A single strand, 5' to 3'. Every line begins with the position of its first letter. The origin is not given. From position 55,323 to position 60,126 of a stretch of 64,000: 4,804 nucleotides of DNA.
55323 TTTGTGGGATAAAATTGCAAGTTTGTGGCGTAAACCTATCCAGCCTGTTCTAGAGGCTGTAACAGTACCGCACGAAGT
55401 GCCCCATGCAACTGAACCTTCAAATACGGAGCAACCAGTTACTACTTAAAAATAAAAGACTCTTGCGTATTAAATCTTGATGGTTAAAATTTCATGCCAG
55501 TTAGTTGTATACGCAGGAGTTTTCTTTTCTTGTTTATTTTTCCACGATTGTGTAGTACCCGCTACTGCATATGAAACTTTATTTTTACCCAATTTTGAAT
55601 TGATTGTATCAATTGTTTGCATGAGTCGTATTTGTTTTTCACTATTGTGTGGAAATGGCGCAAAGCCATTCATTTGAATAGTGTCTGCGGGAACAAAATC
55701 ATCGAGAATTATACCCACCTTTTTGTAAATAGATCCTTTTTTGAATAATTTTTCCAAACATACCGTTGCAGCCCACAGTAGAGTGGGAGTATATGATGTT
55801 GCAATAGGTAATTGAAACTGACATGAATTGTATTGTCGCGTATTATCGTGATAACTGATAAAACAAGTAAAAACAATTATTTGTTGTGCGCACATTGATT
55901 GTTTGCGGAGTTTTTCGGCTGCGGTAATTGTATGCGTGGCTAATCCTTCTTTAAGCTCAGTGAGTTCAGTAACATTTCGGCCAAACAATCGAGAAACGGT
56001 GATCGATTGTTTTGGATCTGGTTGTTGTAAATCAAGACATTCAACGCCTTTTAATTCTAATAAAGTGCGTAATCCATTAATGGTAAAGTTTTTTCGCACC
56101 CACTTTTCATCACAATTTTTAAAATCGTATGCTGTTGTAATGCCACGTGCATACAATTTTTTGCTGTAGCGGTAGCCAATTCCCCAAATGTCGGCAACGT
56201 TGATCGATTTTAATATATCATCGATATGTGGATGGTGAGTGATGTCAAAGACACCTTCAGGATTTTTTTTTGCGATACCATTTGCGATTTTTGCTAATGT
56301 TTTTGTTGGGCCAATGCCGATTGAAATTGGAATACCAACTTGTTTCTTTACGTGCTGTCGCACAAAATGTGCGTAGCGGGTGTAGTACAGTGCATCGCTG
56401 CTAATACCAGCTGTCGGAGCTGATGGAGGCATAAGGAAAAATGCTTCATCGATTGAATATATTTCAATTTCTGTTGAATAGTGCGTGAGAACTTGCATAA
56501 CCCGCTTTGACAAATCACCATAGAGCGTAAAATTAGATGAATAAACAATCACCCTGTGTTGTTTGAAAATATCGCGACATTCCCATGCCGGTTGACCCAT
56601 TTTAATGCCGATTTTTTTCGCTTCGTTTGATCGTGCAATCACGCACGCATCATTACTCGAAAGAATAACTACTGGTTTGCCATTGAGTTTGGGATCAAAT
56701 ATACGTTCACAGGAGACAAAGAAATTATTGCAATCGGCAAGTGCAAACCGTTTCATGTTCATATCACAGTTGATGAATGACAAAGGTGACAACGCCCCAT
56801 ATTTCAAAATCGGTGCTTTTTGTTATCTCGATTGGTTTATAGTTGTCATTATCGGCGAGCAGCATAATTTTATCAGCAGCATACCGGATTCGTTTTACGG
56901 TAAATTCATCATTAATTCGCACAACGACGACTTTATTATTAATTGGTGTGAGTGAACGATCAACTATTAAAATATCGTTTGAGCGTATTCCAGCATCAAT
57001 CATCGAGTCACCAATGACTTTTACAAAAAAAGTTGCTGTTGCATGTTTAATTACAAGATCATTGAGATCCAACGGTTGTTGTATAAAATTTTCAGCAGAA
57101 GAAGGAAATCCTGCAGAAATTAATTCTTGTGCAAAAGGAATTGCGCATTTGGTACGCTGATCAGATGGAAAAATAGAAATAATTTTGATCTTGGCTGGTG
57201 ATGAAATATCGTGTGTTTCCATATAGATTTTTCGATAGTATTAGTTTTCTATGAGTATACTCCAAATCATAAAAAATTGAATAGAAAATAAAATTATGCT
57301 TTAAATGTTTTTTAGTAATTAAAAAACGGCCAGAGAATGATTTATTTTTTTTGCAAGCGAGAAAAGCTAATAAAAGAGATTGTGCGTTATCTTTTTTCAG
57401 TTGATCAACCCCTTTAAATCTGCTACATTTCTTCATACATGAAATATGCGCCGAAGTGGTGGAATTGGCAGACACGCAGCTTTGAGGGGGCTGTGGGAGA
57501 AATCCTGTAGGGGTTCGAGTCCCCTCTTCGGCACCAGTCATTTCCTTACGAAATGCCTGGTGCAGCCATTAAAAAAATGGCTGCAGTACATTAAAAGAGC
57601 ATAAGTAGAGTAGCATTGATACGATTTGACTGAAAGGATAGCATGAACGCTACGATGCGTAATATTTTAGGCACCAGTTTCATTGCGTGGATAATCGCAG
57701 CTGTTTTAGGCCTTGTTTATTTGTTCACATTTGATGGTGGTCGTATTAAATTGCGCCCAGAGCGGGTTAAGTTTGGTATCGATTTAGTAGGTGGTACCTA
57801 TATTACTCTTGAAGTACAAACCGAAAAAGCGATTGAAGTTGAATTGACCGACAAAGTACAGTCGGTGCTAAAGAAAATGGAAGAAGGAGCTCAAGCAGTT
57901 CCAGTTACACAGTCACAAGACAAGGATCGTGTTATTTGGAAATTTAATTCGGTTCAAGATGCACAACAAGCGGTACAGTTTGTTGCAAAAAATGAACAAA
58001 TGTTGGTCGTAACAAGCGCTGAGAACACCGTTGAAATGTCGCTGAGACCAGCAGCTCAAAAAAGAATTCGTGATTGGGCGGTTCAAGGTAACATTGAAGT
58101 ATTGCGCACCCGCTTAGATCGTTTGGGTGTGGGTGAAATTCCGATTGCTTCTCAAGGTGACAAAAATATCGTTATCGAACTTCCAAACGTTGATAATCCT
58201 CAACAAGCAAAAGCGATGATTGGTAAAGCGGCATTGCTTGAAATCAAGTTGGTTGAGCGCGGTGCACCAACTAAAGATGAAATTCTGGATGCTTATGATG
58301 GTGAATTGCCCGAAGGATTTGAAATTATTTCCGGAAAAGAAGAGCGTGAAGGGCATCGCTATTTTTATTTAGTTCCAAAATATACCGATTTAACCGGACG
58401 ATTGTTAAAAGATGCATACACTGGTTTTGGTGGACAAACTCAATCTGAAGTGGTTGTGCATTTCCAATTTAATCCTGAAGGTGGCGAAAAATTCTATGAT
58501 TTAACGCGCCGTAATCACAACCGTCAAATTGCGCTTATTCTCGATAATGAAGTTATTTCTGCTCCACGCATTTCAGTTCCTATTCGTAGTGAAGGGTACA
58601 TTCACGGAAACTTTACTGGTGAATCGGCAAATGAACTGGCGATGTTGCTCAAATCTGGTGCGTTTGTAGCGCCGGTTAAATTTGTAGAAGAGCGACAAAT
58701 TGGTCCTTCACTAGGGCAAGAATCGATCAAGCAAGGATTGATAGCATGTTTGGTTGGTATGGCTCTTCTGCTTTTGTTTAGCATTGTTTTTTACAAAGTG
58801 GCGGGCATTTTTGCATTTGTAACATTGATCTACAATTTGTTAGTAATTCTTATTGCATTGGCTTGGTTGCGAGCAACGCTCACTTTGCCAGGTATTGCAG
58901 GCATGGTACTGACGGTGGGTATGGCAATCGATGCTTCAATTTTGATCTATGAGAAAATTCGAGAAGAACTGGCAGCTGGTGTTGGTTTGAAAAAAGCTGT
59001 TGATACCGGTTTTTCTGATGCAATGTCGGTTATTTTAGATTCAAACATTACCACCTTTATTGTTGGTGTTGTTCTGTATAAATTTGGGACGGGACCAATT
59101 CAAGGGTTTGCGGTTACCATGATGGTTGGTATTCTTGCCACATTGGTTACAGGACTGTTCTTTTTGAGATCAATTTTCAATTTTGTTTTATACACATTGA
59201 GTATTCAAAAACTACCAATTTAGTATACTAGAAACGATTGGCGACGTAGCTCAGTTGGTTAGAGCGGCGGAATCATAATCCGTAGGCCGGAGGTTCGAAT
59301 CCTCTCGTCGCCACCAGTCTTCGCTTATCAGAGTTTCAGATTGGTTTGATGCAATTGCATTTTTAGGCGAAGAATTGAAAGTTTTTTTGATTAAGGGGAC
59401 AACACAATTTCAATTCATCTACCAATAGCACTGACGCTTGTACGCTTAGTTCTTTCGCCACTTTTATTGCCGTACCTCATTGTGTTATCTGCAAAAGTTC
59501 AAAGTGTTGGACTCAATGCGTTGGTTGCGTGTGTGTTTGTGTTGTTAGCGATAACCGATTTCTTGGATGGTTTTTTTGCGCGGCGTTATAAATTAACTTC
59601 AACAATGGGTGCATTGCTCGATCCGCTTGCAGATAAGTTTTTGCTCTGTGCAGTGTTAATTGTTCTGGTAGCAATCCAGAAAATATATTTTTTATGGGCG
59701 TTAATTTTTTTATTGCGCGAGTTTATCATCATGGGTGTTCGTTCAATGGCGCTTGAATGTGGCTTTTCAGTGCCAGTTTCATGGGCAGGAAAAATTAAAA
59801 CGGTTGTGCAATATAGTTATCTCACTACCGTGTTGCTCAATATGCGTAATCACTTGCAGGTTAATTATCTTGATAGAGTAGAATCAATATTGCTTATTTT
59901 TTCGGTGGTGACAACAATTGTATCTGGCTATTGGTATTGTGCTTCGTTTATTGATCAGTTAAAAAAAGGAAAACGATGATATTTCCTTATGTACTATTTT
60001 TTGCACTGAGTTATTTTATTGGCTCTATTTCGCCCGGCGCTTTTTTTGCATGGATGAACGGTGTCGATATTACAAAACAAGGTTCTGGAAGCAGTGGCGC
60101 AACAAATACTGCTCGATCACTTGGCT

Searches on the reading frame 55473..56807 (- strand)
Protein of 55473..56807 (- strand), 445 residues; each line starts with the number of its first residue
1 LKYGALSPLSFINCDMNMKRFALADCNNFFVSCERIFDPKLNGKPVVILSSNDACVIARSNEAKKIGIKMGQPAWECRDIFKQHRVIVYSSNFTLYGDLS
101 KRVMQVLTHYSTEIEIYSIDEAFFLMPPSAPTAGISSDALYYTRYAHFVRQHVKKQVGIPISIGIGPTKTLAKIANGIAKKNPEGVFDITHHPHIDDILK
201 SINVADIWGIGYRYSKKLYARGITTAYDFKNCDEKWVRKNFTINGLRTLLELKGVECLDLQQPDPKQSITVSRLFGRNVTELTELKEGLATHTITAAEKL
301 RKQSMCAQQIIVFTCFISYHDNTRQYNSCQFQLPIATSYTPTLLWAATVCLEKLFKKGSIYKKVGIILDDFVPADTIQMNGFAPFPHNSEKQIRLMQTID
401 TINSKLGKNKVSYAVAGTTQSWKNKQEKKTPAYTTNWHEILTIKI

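Call 4: search_protein_families(library=pfam, proteins=[window:55473-56807:-], max_evalue=0.01)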
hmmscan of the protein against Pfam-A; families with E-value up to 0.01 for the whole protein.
window:55473-56807:- (445 aa): 4 families
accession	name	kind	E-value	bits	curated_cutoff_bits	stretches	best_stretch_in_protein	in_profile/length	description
PF00817.25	IMS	-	5.9e-37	127.3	23.2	1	25-176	2-147/148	impB/mucB/samB family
PF13438.11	DUF4113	-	6.2e-20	71.4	24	1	394-443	2-51/51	Domain of unknown function (DUF4113)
PF11799.13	IMS_C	-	1.2e-15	58.3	20.7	1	266-380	1-108/109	impB/mucB/samB family C-terminal domain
PF11798.14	IMS_HHH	-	0.00064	20.2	24.4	1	195-223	4-32/32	IMS family HHH motif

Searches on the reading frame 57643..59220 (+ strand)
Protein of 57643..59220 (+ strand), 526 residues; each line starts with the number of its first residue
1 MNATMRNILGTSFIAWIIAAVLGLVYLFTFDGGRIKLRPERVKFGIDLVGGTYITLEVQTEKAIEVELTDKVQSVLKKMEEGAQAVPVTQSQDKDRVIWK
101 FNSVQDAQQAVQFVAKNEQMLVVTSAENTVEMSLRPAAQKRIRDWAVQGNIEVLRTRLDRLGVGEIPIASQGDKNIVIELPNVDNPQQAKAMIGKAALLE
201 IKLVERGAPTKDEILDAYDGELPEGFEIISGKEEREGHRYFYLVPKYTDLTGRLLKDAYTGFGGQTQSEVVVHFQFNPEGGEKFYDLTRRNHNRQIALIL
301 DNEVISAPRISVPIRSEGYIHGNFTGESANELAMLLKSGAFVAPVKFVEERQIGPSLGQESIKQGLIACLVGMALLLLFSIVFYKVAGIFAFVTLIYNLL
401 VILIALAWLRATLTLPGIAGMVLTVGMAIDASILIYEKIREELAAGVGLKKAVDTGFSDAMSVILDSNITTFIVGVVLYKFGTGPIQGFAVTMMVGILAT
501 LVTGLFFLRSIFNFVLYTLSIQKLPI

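Call 4: search_protein_families(library=pfam, proteins=[window:57643-59220:+], max_evalue=0.01)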
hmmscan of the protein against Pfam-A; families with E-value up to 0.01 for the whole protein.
window:57643-59220:+ (526 aa): 4 families
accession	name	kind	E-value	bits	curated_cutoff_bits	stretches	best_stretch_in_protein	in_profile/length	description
PF22599.2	SecDF_P1_head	-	7.7e-27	93.9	27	1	239-342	10-113/114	SecDF, P1 head subdomain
PF21760.3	SecD_1st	-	1.4e-19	69.7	27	1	148-205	2-59/60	Protein translocase subunit SecDF, P1 domain, N-terminal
PF02355.23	SecD_SecF_C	-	5.1e-18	65.6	20.5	1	346-512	14-183/189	Protein export membrane protein SecD/SecF, C-terminal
PF07549.19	Sec_GG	-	0.00018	21.4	20.3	1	43-60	9-26/28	SecD/SecF GG Motif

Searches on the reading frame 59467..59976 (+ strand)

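Call 4: search_protein_families(library=pfam, proteins=[window:59467-59976:+], max_evalue=0.01)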
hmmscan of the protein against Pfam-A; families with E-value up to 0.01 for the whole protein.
window:59467-59976:+ (170 aa): 1 family
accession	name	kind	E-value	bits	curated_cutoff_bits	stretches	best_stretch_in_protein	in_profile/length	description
PF01066.26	CDP-OH_P_transf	-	1.1e-29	104.3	22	1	15-152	26-152/152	CDP-alcohol phosphatidyltransferase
